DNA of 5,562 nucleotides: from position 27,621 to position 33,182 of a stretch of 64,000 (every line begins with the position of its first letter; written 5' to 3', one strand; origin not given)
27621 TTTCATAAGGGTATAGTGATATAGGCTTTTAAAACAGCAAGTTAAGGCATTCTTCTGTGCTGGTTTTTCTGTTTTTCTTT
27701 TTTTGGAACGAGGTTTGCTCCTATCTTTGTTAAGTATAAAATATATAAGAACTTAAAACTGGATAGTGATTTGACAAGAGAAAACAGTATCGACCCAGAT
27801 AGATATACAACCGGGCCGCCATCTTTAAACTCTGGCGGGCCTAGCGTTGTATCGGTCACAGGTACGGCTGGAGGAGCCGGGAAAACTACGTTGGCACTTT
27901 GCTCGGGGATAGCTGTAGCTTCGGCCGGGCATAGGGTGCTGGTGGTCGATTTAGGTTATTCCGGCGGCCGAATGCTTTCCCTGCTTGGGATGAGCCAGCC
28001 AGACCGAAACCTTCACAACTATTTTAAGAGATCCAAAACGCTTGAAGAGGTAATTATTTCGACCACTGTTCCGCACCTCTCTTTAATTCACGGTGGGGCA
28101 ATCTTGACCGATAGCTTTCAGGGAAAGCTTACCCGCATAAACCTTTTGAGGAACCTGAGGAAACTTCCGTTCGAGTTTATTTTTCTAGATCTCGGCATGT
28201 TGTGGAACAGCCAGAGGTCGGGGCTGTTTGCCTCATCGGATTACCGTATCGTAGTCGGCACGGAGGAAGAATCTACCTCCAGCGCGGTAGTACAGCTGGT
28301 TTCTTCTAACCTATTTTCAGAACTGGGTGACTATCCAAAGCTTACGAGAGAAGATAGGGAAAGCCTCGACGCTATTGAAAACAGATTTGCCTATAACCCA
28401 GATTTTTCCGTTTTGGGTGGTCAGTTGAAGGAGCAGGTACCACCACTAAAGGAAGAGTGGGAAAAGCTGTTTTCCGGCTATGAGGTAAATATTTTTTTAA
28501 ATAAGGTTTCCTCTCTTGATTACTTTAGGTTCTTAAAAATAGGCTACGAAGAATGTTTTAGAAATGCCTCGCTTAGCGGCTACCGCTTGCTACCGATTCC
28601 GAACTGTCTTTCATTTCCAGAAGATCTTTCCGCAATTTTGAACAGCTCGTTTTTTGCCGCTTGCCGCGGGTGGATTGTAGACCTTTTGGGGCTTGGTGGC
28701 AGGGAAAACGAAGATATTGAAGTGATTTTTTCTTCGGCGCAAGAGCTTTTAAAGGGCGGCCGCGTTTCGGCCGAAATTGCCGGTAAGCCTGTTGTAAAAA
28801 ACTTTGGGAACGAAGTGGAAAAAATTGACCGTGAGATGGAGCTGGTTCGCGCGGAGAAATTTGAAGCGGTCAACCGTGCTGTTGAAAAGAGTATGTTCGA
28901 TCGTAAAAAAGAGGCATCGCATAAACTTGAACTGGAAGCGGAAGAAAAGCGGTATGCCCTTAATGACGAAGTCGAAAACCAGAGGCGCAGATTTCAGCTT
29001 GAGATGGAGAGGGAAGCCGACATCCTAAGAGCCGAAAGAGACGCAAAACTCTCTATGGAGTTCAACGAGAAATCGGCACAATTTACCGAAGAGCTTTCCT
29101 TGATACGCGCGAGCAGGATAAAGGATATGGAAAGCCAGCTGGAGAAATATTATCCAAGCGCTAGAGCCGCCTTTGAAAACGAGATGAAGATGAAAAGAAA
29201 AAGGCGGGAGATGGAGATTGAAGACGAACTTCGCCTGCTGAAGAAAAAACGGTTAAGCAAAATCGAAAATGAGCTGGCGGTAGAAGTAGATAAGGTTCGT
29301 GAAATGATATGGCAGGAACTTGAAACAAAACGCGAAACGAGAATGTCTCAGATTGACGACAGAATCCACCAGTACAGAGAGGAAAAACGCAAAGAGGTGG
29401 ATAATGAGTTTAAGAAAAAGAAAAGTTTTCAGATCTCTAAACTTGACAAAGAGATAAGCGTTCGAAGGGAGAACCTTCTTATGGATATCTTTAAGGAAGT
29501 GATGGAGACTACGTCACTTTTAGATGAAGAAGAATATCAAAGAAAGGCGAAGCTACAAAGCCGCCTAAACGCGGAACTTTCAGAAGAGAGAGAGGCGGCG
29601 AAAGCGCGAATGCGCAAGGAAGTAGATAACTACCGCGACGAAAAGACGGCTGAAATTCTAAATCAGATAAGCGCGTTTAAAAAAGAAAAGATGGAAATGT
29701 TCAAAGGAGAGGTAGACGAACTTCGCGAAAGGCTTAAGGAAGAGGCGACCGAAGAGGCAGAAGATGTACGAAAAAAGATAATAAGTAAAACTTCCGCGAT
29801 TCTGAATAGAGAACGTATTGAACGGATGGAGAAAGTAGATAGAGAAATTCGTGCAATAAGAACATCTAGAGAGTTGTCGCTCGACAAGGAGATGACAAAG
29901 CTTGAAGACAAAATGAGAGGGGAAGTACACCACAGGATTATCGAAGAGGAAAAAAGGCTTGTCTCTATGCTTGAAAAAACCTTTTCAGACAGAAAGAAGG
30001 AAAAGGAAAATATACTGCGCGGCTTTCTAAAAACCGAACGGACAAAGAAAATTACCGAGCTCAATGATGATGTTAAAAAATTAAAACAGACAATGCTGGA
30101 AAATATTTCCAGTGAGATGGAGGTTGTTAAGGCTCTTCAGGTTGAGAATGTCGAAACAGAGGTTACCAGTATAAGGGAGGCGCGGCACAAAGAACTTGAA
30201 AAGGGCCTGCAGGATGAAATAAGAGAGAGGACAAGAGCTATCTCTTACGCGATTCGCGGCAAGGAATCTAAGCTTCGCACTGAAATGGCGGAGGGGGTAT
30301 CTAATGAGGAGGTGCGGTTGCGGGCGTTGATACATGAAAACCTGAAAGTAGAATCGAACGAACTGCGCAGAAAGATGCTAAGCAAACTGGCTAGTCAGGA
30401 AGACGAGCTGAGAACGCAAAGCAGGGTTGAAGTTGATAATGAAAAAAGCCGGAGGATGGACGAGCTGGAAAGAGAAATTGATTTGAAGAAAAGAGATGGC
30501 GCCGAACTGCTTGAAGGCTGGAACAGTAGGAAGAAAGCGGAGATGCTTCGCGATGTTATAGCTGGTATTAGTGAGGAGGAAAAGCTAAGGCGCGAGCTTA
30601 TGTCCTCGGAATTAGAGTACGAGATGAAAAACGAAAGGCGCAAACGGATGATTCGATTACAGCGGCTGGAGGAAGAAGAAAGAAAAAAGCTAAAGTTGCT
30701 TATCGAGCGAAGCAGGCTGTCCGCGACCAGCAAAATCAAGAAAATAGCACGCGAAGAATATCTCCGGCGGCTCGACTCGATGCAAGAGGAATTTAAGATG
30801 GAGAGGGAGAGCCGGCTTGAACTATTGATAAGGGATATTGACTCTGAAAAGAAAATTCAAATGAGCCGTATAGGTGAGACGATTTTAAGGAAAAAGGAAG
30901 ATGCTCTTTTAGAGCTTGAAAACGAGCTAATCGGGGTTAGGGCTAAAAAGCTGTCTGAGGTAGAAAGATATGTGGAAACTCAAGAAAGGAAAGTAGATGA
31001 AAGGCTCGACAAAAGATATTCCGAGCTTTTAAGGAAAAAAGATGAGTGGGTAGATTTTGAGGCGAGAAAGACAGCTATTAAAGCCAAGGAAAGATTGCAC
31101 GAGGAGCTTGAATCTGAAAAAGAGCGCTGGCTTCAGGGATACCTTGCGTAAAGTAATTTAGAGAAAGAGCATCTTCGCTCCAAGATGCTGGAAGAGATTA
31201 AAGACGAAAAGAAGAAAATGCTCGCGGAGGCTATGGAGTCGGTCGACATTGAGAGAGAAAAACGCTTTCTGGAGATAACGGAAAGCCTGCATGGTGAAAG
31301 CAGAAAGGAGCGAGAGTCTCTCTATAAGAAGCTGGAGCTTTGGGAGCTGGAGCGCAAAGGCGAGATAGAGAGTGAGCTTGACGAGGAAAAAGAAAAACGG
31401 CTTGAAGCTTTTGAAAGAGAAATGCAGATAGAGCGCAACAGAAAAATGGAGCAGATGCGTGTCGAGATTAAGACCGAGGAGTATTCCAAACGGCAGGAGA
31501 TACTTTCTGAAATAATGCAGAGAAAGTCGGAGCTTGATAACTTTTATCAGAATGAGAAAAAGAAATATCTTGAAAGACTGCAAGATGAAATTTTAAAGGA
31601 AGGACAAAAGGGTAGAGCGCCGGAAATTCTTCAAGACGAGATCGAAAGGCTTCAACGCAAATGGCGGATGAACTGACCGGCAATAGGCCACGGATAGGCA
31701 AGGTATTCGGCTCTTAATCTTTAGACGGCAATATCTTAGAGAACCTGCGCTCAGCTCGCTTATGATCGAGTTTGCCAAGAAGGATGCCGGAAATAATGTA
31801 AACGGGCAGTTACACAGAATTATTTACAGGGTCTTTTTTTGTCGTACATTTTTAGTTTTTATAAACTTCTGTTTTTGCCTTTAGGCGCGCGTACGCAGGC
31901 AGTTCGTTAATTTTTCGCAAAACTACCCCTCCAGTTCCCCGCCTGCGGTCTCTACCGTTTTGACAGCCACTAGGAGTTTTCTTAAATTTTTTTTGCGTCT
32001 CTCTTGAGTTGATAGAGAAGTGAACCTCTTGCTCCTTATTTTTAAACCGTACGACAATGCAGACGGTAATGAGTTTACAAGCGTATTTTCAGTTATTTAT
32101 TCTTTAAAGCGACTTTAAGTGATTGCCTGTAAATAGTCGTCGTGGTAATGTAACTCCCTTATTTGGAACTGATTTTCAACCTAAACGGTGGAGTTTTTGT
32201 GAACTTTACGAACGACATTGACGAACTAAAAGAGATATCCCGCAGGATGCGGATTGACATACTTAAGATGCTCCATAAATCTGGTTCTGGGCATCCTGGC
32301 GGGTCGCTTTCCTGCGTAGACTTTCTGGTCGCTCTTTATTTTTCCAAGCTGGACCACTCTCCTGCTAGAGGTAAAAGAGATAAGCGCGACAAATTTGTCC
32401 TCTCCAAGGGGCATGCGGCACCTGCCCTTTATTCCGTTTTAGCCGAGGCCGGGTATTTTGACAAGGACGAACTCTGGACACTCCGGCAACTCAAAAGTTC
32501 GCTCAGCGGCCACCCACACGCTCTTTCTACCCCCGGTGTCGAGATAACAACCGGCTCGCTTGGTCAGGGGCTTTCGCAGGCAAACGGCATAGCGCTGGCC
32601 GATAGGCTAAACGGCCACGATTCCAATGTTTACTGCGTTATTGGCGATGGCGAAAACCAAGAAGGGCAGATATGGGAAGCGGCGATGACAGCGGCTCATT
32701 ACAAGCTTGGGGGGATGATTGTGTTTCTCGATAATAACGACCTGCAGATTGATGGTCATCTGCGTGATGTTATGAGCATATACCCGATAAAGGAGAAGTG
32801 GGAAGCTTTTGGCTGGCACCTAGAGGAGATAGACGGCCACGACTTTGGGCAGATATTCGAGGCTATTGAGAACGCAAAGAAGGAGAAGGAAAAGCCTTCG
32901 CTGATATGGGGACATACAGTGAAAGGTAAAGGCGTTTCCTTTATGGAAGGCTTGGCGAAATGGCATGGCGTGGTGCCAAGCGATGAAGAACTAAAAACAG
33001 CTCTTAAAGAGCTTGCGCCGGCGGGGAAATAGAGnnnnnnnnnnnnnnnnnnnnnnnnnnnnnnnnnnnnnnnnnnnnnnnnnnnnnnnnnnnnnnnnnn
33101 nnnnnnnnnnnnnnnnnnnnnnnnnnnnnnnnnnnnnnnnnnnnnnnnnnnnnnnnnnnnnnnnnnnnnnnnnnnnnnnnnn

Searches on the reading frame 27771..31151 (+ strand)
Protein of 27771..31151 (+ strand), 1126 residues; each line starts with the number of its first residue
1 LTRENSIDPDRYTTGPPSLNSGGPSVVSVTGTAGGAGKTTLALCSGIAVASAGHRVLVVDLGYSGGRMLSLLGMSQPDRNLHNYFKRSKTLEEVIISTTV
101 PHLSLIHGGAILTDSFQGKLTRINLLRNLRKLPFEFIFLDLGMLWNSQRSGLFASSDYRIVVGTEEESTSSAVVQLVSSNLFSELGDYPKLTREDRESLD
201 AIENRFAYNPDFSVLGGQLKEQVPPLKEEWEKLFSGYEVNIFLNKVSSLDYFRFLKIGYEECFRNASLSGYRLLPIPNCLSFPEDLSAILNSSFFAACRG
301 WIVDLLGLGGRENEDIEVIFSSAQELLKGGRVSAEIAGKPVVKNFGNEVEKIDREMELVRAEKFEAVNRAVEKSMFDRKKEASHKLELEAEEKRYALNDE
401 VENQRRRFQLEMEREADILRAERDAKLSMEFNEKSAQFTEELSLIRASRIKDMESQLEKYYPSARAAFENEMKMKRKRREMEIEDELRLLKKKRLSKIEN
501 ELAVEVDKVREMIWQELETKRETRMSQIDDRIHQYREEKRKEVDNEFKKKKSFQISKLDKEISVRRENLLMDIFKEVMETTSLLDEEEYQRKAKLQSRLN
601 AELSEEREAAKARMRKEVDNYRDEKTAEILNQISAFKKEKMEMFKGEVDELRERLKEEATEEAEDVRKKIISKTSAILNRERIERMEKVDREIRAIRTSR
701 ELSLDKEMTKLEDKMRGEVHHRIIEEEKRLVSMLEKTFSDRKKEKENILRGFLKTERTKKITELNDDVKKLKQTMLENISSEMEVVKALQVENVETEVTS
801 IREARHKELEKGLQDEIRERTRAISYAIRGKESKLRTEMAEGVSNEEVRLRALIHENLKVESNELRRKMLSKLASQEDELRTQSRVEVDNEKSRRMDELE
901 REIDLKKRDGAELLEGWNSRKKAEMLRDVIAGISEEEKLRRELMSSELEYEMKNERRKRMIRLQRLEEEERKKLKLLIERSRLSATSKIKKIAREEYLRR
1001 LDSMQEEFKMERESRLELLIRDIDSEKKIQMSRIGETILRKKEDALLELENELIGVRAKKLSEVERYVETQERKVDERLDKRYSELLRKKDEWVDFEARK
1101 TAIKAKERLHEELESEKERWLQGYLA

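Call 61: search_protein_families(library=pfam, proteins=[window:27771-31151:+], max_evalue=0.00001)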
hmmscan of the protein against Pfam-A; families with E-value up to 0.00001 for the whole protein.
window:27771-31151:+ (1126 aa): 2 families
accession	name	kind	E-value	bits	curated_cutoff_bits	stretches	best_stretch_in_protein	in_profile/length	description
PF13614.12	AAA_31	-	5.4e-08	33.4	27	1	26-162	3-146/177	AAA domain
PF01656.29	CbiA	-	9.4e-08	32.5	25.4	1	28-175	2-54/125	CobQ/CobB/MinD/ParA nucleotide binding domain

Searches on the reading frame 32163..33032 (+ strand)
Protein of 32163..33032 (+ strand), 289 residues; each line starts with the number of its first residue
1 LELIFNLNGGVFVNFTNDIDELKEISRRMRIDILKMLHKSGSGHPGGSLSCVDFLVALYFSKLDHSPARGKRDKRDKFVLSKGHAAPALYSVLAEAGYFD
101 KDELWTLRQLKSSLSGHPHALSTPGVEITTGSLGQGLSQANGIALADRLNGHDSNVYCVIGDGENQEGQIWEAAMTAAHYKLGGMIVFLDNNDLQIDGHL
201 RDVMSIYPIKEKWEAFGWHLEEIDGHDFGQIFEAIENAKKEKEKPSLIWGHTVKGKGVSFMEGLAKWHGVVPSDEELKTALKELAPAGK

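Call 61: search_protein_families(library=pfam, proteins=[window:32163-33032:+], max_evalue=0.00001)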
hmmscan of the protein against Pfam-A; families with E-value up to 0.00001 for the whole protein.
window:32163-33032:+ (289 aa): 4 families
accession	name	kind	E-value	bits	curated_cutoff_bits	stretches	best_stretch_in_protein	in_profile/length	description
PF00456.26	Transketolase_N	-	3.2e-59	201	22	1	28-281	8-272/334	Transketolase, thiamine diphosphate binding domain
PF13292.11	DXP_synthase_N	-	3.2e-16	59.8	21.2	1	20-197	16-176/274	1-deoxy-D-xylulose-5-phosphate synthase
PF00676.26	E1_dh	-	2.1e-08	33.9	22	1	120-248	88-220/300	Dehydrogenase E1 component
PF02775.26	TPP_enzyme_C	-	2.9e-07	30.8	21.9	1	129-199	26-90/151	Thiamine pyrophosphate enzyme, C-terminal TPP binding domain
